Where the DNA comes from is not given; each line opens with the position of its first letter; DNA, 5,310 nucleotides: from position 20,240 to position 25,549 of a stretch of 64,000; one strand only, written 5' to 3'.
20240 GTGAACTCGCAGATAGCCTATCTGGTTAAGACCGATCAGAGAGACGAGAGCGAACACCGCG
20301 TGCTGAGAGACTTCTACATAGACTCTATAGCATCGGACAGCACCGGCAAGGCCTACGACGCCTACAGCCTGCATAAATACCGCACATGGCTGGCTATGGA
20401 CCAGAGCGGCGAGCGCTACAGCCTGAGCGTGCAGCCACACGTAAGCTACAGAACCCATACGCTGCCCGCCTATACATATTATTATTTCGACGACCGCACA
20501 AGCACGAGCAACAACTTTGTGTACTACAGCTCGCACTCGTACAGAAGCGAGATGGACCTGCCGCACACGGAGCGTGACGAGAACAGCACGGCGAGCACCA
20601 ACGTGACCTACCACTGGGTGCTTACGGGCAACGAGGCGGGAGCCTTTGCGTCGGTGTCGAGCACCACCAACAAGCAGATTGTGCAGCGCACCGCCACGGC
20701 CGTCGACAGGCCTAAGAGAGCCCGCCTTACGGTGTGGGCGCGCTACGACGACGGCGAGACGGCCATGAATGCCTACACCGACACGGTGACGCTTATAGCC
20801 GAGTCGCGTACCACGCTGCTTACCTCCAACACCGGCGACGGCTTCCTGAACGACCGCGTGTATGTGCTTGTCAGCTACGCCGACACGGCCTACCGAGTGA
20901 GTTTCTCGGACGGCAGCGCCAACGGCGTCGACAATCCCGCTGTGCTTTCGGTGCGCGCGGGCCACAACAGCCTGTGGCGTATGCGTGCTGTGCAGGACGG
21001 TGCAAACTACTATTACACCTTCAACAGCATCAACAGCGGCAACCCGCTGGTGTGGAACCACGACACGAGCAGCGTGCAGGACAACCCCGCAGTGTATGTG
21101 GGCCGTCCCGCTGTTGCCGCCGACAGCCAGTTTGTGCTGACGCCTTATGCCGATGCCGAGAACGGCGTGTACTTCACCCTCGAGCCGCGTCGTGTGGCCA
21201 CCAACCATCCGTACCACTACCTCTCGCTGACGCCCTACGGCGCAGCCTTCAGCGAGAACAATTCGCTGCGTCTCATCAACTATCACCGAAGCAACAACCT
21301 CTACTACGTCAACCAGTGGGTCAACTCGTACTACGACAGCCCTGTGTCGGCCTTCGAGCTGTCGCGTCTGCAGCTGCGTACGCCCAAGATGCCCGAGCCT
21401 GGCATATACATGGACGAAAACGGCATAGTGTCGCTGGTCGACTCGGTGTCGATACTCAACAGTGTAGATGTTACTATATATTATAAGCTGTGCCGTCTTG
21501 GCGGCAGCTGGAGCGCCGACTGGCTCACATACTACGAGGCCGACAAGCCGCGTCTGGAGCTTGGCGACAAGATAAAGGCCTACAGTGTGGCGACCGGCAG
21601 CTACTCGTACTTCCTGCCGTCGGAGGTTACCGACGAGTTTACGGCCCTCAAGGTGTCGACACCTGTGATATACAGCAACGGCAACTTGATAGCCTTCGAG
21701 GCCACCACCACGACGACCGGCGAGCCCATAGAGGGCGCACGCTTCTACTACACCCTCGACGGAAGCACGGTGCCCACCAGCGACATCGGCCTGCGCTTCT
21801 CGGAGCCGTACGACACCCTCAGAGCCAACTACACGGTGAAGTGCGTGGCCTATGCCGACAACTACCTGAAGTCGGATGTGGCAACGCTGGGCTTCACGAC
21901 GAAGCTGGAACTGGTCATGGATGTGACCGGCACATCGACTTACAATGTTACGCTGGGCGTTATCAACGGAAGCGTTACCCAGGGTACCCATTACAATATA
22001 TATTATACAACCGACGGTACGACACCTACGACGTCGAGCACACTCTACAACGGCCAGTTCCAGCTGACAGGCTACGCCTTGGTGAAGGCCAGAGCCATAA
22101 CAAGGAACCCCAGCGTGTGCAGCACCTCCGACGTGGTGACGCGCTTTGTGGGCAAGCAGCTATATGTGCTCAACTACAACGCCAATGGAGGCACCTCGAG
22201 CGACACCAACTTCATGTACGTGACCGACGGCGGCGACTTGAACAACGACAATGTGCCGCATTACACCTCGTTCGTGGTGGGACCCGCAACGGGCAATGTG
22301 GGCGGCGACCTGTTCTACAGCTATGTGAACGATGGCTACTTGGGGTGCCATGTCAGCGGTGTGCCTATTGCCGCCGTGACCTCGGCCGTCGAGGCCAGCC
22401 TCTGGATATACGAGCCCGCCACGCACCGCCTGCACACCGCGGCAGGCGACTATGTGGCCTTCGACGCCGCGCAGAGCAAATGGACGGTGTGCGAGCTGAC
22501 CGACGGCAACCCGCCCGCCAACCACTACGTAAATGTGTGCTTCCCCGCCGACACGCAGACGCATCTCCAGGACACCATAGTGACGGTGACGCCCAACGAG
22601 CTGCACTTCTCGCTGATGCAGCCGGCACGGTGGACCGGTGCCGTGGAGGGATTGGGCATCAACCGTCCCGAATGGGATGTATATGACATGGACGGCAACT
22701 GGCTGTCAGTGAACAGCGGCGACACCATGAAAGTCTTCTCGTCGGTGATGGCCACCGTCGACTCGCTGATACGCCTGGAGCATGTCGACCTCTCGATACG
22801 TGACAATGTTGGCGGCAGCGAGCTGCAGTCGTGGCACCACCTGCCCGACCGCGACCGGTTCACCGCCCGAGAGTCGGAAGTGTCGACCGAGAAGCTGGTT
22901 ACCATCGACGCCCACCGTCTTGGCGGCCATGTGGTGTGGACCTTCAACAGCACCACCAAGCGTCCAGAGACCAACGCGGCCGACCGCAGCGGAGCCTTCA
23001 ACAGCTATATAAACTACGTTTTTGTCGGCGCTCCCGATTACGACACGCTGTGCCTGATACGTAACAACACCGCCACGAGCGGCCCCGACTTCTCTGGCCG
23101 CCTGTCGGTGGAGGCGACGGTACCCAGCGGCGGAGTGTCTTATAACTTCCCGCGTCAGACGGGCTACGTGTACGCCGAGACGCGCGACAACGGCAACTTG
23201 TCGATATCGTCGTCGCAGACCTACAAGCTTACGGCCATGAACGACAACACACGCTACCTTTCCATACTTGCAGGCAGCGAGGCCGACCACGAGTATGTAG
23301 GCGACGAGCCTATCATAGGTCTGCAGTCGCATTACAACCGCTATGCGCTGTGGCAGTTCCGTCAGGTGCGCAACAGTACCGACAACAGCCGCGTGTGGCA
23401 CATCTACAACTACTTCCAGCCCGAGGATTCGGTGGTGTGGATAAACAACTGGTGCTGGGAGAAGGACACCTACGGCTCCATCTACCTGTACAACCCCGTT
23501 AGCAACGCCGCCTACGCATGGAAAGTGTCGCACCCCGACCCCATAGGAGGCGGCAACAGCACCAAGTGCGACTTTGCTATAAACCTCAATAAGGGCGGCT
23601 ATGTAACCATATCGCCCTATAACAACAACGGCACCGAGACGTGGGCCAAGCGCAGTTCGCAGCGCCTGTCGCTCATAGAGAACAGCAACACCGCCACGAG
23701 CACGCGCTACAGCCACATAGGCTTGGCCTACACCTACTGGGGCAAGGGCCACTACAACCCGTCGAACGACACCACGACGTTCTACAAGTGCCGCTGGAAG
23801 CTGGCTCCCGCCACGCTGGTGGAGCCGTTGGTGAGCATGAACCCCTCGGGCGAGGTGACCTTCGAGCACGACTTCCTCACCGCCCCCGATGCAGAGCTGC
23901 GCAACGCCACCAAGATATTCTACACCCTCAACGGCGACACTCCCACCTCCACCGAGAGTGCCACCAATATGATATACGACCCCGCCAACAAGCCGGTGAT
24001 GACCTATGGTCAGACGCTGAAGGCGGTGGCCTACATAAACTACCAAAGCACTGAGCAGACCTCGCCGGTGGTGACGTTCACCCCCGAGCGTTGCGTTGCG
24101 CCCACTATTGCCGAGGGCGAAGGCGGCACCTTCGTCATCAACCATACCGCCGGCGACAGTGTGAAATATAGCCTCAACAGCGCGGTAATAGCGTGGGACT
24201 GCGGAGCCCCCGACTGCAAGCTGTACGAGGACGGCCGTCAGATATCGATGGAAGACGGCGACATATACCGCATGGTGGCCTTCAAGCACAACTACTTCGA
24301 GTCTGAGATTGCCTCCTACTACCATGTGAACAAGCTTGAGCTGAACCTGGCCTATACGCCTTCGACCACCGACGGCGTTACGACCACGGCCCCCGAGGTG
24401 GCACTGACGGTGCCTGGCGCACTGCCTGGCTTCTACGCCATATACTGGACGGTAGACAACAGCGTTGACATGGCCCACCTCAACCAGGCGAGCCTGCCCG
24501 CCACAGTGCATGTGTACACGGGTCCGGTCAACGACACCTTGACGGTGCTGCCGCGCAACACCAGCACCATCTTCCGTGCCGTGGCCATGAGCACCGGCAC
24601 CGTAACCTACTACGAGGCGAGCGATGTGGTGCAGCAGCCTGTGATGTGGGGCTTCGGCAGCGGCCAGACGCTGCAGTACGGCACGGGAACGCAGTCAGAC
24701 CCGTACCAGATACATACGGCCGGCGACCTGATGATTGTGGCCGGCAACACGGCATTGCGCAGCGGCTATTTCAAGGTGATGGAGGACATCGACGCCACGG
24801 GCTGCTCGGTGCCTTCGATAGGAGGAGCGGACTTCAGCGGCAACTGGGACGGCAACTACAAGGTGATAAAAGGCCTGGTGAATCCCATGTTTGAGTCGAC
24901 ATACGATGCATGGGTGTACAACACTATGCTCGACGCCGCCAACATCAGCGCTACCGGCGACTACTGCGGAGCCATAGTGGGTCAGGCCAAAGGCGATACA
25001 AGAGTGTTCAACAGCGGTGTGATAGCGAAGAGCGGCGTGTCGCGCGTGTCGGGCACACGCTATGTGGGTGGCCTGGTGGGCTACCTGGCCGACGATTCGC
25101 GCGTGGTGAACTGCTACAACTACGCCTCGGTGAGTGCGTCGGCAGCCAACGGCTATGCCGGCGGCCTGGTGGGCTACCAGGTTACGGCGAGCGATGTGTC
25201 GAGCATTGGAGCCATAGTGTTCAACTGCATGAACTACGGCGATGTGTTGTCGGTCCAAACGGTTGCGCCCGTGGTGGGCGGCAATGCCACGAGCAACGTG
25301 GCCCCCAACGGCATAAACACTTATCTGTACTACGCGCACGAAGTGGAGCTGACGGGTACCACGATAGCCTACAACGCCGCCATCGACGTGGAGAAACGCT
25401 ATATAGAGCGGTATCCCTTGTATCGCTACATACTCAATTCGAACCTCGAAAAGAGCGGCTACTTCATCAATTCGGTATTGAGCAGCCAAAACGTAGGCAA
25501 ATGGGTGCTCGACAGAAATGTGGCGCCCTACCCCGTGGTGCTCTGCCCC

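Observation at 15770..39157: Intact 23.4-kb gene for a 7,795-aa T9SS-sorted giant surface protein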

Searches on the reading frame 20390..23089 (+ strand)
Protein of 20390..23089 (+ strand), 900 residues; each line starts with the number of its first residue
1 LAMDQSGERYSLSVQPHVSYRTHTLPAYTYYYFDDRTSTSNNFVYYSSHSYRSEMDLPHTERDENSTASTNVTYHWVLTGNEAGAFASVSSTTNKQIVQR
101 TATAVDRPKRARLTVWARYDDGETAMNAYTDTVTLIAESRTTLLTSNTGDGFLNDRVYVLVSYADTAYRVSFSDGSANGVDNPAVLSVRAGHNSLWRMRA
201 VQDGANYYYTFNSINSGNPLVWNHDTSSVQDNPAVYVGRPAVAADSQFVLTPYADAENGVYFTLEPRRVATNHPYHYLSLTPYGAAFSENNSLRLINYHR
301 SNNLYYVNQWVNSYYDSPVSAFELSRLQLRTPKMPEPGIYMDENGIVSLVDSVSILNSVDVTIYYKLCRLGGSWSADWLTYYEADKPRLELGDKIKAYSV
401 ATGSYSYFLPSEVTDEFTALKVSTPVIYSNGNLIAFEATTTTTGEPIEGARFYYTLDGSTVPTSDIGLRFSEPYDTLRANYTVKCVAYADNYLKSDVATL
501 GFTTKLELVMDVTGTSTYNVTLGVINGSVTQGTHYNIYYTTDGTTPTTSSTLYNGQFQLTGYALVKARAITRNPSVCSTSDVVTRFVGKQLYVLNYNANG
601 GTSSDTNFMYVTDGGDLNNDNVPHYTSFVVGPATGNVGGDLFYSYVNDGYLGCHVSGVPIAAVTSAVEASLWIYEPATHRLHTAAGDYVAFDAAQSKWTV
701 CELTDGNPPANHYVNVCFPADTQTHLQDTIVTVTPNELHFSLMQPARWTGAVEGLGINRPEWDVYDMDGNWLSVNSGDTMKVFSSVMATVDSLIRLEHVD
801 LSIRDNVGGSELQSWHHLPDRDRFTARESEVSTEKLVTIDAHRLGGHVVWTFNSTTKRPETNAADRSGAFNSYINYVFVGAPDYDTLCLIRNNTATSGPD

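Call 7: search_protein_families(library=pfam, proteins=[window:20390-23089:+], max_evalue=5)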
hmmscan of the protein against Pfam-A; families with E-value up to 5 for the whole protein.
window:20390-23089:+ (900 aa): 2 families
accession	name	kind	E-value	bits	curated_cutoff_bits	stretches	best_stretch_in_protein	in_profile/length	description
PF13287.12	Fn3_assoc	-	3.8e-16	59.4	23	2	536-573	11-48/59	Fn3 associated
PF13290.12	CHB_HEX_C_1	-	8.6e-10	38.9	22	2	534-571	20-57/67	Chitobiase/beta-hexosaminidase C-terminal domain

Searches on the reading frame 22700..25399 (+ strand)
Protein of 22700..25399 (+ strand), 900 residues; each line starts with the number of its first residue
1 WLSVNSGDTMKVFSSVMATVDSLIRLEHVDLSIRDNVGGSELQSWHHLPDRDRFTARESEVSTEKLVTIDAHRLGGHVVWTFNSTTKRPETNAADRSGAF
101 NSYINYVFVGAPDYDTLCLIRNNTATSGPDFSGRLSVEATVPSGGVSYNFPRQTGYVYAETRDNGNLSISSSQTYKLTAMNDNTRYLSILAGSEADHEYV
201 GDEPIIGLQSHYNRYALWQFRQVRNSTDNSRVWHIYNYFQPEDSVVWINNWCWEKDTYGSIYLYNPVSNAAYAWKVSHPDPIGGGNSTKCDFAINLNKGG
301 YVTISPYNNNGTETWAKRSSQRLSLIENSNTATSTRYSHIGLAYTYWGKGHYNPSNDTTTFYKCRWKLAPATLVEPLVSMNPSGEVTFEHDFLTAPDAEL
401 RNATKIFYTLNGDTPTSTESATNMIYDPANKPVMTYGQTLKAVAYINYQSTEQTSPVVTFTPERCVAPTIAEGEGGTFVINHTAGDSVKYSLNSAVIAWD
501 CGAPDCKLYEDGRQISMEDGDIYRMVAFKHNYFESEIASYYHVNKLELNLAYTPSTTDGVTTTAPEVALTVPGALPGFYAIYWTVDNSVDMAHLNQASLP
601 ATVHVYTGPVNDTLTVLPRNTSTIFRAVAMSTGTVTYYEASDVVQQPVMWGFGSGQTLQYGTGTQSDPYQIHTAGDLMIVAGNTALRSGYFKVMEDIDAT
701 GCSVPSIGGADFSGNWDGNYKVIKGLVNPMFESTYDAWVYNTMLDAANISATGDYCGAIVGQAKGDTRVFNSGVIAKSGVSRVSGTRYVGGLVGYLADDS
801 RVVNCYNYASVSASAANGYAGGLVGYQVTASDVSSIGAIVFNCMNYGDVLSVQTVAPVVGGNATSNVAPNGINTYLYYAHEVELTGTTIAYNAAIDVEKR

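Call 7: search_protein_families(library=pfam, proteins=[window:22700-25399:+], max_evalue=5)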
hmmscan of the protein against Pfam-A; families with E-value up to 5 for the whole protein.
window:22700-25399:+ (900 aa): 4 families
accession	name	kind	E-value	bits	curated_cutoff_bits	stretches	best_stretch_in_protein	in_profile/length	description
PF13287.12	Fn3_assoc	-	0.0015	19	23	1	402-461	8-58/59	Fn3 associated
PF07581.17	Glug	-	0.0059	17.4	20.5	2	785-807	1-23/28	The GLUG motif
PF05342.19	Peptidase_M26_N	-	0.028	14.1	27.7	1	712-771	183-245/250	M26 IgA1-specific Metallo-endopeptidase N-terminal region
PF13290.12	CHB_HEX_C_1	-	0.62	10.5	22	1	403-445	20-56/67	Chitobiase/beta-hexosaminidase C-terminal domain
